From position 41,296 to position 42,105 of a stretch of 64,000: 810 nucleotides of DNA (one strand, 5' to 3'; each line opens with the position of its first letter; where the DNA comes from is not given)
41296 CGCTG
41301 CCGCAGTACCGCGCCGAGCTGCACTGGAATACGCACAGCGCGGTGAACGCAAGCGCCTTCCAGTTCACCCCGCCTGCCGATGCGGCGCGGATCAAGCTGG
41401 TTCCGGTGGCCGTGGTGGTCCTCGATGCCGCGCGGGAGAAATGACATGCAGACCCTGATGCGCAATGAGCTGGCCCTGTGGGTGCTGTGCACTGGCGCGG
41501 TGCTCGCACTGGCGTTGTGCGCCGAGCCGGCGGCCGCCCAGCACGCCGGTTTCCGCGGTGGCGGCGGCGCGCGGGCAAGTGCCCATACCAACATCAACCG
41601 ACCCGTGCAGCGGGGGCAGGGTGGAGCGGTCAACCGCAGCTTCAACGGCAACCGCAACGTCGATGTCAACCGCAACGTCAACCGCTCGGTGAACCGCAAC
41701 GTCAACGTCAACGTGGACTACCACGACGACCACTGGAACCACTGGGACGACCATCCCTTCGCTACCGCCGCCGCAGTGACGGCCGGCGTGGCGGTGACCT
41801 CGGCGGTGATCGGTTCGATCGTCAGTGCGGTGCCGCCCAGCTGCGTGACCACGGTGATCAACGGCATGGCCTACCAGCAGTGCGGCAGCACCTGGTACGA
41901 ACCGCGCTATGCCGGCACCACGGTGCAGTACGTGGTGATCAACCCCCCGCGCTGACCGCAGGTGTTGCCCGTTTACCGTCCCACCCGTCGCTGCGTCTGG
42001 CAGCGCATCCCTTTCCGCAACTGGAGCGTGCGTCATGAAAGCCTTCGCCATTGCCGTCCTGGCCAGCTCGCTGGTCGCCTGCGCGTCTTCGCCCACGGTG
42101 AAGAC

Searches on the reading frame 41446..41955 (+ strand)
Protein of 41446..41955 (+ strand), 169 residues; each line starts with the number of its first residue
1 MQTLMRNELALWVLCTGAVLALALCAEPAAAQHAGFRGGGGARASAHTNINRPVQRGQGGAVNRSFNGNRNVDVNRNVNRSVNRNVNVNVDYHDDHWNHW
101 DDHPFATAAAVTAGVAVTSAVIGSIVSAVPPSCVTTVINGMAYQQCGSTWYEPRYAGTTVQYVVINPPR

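Call 6: search_protein_families(library=pfam, proteins=[window:41446-41955:+], max_evalue=0.01)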
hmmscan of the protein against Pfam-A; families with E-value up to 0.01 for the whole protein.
window:41446-41955:+ (169 aa): 1 family
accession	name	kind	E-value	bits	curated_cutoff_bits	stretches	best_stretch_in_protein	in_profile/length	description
PF20125.4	DUF6515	-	0.0067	16.7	24.9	0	114-165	125-176/179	Family of unknown function (DUF6515)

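Call 12: search_protein_families(library=ncbifam, proteins=[window:41446-41955:+], max_evalue=0.1)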
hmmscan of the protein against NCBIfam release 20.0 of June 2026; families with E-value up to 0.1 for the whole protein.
window:41446-41955:+ (169 aa): 0 families

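Call 15: find_homologous_proteins(query=window:41446-41955:+, region=95-169)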
Query window:41446-41955:+, residues 95-169 (75 aa): 626 proteins with E <= 0.001 among 635 candidates; the best 120 are listed.
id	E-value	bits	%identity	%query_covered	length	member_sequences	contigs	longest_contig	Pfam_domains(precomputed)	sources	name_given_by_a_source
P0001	3.8e-43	162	99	100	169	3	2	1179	-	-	-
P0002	1.8e-42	160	97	100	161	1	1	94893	-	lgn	-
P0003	1.8e-41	157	96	100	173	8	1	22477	-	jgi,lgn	-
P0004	1.9e-41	157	95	100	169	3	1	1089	-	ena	-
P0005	2.1e-41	157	96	100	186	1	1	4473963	-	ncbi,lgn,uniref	ncbi:hypothetical protein ACLB90_00690 [Stenotrophomonas sp. LGBM10]|uniref:hypothetical protein n=1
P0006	3.9e-41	156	95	100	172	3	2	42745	-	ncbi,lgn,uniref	ncbi:MAG: hypothetical protein ACREPD_10475 [Stenotrophomonas sp.]|uniref:hypothetical protein n=1 T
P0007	5.0e-41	156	96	100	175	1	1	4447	-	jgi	jgi:hypothetical protein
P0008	7.5e-41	155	93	100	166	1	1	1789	-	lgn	-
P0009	1.3e-40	154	92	100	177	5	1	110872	-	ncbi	-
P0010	2.7e-40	153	93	100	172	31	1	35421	-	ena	-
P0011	2.8e-39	150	91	100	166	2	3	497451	-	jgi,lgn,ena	-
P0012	3.1e-39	150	89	100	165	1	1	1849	-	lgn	-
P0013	5.6e-39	149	89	100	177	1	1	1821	-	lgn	-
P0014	6.1e-39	149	89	100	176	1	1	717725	-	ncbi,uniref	ncbi:hypothetical protein [Stenotrophomonas sp. PD6]|uniref:hypothetical protein n=1 Tax=Stenotropho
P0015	1.4e-38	148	89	100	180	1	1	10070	-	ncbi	-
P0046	7.2e-34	133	79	88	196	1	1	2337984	-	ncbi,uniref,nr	ncbi:DUF6515 family protein [Luteimonas sp. SX5]|uniref:DUF6515 family protein n=1 Tax=Luteimonas ga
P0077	1.5e-28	116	75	95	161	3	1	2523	PF20125.5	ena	-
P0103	8.4e-27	111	67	61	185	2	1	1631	PF20125.5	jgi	-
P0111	1.6e-26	110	75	87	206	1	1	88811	-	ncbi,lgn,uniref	ncbi:hypothetical protein [Ottowia sp.]|uniref:hypothetical protein n=1 Tax=Ottowia sp. TaxID=189895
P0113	2.6e-26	109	69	95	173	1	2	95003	PF20125.5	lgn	-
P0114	4.8e-26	108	73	97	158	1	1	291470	-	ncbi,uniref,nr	ncbi:hypothetical protein [Jeongeupia chitinilytica]|uniref:Secreted protein n=1 Tax=Jeongeupia chit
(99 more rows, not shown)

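Call 38: find_encoding_contigs(protein=P0114, flank=9000, max_places=3)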
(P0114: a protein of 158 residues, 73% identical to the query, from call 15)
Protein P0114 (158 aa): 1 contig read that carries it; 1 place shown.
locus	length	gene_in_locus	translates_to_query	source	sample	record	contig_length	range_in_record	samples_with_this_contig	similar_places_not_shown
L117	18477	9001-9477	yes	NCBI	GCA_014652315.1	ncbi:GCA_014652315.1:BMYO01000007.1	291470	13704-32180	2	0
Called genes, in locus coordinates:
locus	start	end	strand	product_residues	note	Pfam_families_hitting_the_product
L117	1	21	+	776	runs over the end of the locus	-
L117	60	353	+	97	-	-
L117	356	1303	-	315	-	PF00126:HTH_1, PF03466:LysR_substrate, PF12727:PBP_like (weak)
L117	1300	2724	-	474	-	PF00929:RNase_T, PF08411:ExoI_SH3, PF26016:ExoI_C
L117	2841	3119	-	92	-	PF18974:DUF5710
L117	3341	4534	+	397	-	PF00155:Aminotran_1_2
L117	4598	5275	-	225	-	PF00857:Isochorismatase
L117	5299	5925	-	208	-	PF00857:Isochorismatase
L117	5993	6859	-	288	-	PF02678:Pirin, PF05726:Pirin_C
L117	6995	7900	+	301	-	PF00126:HTH_1, PF03466:LysR_substrate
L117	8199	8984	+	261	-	PF09865:DUF2092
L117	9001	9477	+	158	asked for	-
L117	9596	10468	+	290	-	PF00892:EamA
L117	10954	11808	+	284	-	PF00763:THF_DHG_CYH, PF02882:THF_DHG_CYH_C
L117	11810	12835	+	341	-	PF01180:DHO_dh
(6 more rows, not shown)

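Call 39: find_encoding_contigs(protein=P0111, flank=9000, max_places=3)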
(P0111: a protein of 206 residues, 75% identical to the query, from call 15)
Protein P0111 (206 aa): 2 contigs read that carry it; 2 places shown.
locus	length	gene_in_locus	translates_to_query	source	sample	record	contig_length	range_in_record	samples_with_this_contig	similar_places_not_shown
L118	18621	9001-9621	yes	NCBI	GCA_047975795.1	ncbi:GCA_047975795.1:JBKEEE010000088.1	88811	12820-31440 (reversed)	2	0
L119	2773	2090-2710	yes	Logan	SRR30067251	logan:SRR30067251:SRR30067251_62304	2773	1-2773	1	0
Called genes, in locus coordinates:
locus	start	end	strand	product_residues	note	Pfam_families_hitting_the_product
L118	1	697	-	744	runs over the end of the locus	PF13328:HD_4, PF01966:HD, PF04607:RelA_SpoT, PF02824:TGS, PF28438:RelA_RIS, PF13291:ACT_4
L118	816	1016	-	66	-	PF01192:RNA_pol_Rpb6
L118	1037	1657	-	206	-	PF00625:Guanylate_kin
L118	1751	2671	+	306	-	PF00753:Lactamase_B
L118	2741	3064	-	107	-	-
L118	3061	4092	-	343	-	PF00296:Bac_luciferase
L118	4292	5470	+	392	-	-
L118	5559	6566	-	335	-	PF00389:2-Hacid_dh, PF02826:2-Hacid_dh_C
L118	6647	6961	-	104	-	-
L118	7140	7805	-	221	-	PF01726:LexA_DNA_bind, PF00717:Peptidase_S24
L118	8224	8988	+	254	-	PF09865:DUF2092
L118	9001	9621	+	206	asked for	-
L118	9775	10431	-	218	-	PF00406:ADK, PF13207:AAA_17, PF17213:Hydin_ADK (faint), PF05191:ADK_lid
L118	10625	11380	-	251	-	PF02348:CTP_transf_3, PF12804:NTP_transf_3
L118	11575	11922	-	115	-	PF04993:TfoX_N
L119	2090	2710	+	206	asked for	-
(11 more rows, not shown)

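Call 47: search_protein_families(library=pfam, proteins=[window:41446-41955:+], max_evalue=10)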
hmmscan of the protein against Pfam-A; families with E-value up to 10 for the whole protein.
window:41446-41955:+ (169 aa): 3 families
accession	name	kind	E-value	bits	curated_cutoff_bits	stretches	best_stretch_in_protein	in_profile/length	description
PF20125.4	DUF6515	-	0.0067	16.7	24.9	1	114-165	125-176/179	Family of unknown function (DUF6515)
PF10836.13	DUF2574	-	0.012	15.9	27.5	1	111-152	20-58/93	Protein of unknown function (DUF2574)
PF07418.16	PCEMA1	-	1.3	8.6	21.4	1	69-93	261-285/294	Acidic phosphoprotein precursor PCEMA1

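Call 81: search_protein_families(library=pfam, proteins=[P0077, P0103, P0113, P0046], max_evalue=1)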
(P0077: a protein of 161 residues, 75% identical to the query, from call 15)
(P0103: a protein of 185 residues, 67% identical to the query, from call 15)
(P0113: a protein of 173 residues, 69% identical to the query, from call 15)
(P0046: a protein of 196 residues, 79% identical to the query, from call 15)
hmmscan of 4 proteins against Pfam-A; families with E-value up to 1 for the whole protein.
P0077 (161 aa): 2 families
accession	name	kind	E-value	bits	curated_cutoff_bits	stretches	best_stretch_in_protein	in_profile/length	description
PF20125.4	DUF6515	-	2.4e-05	24.7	24.9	1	108-159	126-177/179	Family of unknown function (DUF6515)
PF10836.13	DUF2574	-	0.013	15.9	27.5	1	109-147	25-60/93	Protein of unknown function (DUF2574)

P0103 (185 aa): 2 families
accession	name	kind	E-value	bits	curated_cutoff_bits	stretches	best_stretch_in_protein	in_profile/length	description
PF20125.4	DUF6515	-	1.9e-05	25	24.9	1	132-184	84-132/179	Family of unknown function (DUF6515)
PF23865.1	DUF7223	-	0.036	13.7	27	1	70-152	2-81/254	Domain of unknown function (DUF7223)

P0113 (173 aa): 2 families
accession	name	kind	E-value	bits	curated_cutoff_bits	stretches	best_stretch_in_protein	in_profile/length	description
PF20125.4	DUF6515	-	6.5e-07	29.8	24.9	1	117-170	124-177/179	Family of unknown function (DUF6515)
PF05887.16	Trypan_PARP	-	4.7e-05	23.8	100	1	49-99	60-112/134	Procyclic acidic repetitive protein (PARP)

P0046 (196 aa): 4 families
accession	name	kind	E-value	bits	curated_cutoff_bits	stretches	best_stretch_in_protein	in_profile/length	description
PF20125.4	DUF6515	-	0.0011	19.4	24.9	1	142-194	125-177/179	Family of unknown function (DUF6515)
PF13257.11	DUF4048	-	0.039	14.2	25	1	79-130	190-241/255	Domain of unknown function (DUF4048)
PF02461.21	AMO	-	0.17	12.2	27.5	1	117-153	36-72/238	Ammonia monooxygenase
PF07418.16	PCEMA1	-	0.59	9.7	21.4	1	91-127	253-286/294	Acidic phosphoprotein precursor PCEMA1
